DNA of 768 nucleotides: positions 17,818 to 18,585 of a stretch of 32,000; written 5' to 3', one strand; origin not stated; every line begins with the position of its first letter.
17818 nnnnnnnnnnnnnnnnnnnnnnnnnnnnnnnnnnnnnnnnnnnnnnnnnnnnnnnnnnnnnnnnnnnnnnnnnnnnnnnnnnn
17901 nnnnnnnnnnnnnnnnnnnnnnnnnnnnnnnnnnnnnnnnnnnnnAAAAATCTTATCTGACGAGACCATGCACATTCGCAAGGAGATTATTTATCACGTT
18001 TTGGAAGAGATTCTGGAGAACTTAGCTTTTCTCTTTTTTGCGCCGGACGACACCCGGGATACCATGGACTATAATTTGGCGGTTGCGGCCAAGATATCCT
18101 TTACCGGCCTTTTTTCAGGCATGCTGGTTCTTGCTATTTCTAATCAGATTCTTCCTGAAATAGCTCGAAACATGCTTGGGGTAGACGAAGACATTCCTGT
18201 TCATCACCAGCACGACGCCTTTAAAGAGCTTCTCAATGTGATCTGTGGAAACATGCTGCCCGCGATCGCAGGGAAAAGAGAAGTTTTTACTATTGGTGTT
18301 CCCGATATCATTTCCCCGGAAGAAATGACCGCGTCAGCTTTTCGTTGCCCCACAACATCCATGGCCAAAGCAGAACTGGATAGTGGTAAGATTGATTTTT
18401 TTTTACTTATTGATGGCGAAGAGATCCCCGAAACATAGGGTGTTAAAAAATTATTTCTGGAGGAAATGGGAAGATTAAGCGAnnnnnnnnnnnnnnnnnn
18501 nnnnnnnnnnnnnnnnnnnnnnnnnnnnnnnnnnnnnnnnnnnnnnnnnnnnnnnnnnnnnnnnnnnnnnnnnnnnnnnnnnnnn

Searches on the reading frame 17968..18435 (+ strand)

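Call 11: search_protein_families(library=pfam, proteins=[window:17968-18435:+], max_evalue=0.01)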
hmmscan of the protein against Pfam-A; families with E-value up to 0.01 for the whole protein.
window:17968-18435:+ (156 aa): 1 family
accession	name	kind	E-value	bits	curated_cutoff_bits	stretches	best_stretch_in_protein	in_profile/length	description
PF13690.11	CheX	-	1.1e-12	48.3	27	1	39-122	1-80/94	Chemotaxis phosphatase CheX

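Call 15: search_protein_families(library=ncbifam, proteins=[window:17968-18435:+], max_evalue=0.1)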
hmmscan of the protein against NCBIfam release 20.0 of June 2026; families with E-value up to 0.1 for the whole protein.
window:17968-18435:+ (156 aa): 2 families
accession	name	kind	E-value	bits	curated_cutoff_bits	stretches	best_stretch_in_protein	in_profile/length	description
NF041094.1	CheX_Thtogales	equivalog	0.00084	19.2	280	1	32-124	35-128/152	CheY-P phosphatase CheX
NF008005.0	PRK10734.1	equivalog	0.041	13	432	1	24-127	185-274/325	calcium/sodium antiporter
